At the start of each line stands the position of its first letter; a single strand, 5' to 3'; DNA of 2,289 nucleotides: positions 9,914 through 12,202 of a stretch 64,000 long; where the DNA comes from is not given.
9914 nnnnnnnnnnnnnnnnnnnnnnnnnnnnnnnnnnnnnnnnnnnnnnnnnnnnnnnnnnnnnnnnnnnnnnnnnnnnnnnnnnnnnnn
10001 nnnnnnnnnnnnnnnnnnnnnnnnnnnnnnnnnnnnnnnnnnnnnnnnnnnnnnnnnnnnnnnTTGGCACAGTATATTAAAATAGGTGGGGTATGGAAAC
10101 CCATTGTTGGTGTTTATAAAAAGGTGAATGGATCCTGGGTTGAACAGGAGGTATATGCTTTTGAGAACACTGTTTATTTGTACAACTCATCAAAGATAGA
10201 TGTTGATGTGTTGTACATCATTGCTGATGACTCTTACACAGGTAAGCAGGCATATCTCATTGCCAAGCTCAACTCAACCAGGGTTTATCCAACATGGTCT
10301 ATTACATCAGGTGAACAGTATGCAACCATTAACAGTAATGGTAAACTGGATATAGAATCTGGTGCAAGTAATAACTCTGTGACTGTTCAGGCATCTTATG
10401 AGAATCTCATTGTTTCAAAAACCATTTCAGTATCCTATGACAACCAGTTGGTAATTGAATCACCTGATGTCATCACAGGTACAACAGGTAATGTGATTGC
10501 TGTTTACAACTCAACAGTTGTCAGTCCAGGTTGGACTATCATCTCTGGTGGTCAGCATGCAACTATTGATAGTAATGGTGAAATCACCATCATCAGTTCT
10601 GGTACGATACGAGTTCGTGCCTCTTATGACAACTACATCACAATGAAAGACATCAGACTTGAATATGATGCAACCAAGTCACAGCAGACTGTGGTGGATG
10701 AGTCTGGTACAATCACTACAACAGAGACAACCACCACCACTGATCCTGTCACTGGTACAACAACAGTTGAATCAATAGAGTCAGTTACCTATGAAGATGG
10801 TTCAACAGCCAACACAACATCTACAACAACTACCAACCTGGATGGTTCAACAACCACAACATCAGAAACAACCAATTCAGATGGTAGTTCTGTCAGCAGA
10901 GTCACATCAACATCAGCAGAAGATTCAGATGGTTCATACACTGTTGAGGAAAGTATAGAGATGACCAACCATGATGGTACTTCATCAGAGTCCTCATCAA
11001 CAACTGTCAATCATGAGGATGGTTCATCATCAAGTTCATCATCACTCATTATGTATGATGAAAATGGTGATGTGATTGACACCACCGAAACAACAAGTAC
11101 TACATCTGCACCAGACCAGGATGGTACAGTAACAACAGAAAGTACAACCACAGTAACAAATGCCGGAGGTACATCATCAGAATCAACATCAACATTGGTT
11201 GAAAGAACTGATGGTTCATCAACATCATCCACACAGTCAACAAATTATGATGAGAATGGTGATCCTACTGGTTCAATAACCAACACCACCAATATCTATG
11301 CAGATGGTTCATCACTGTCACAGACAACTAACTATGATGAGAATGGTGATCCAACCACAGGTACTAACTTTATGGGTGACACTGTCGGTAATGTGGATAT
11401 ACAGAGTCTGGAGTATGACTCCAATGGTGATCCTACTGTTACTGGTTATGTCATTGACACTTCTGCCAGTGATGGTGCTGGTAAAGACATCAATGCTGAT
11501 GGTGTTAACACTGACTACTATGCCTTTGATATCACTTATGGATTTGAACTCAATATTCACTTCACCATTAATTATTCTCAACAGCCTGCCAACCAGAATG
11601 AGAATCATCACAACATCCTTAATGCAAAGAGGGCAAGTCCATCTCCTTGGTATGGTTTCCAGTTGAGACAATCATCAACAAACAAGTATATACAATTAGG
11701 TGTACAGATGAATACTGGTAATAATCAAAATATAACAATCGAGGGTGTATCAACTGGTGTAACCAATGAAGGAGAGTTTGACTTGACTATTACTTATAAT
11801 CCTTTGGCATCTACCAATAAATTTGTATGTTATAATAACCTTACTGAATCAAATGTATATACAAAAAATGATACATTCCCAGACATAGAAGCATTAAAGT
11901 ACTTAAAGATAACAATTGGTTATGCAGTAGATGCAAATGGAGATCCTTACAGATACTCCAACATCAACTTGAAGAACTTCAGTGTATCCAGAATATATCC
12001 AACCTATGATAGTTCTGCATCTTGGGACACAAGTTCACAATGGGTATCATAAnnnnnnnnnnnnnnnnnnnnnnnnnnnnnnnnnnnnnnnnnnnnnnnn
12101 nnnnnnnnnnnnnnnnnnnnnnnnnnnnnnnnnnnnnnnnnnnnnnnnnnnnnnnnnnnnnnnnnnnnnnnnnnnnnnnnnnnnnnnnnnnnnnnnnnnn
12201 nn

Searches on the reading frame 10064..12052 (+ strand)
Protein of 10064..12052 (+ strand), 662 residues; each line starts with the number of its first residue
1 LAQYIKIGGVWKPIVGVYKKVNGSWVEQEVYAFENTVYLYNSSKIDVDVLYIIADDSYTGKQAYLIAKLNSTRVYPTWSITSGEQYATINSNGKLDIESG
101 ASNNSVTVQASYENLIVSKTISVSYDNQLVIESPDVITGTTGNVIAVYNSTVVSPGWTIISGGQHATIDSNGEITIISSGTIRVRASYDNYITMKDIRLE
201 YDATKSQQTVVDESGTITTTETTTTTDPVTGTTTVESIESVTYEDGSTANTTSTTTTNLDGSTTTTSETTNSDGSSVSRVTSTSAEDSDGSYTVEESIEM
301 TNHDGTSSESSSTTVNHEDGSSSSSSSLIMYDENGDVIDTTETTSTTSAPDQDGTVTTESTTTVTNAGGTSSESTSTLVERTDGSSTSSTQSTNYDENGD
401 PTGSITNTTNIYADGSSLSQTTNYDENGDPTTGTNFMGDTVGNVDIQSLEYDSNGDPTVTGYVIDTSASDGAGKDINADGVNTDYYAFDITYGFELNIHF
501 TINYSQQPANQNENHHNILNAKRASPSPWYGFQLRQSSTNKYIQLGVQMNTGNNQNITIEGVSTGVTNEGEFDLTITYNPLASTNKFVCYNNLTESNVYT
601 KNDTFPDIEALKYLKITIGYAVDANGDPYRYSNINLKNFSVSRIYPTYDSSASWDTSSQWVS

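Call 11: search_protein_families(library=phrogs, proteins=[window:10064-12052:+], max_evalue=0.001)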
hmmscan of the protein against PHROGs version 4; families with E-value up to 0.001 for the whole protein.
window:10064-12052:+ (662 aa): 0 families

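Call 12: search_protein_families(library=pfam, proteins=[window:10064-12052:+], max_evalue=0.001)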
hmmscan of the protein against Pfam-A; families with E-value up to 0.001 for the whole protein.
window:10064-12052:+ (662 aa): 0 families

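Call 88: find_related_loci(query=window:10064-12052:+, collection=viral_contigs, flank=10000)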
Query window:10064-12052:+ (662 aa) in viral_contigs; peptide patterns used: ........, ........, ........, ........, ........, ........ (x = any residue, [..] = any of these).
13 stretches matched a pattern; 7 encode a relative of the query (tblastn E <= 1e-3); 7 distinct loci.
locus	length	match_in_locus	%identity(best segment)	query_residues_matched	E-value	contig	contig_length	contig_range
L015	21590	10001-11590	49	50-644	1e-126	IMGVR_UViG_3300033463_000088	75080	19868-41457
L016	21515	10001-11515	43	50-649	4e-112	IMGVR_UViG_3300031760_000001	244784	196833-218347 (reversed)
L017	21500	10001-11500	41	52-644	2e-98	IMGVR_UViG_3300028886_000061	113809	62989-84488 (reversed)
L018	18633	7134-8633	41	52-644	2e-98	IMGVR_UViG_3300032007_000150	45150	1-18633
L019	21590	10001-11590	49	50-644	1e-126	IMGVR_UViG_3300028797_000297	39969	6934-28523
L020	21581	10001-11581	49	50-644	1e-136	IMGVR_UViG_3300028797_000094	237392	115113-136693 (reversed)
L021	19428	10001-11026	48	77-644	4e-75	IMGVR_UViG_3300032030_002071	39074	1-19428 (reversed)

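Call 117: search_solved_structures(query=window:10064-12052:+, max_evalue=0.1)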
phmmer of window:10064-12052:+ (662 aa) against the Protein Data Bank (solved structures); distinct sequences matched with E-value up to 0.1: 0.
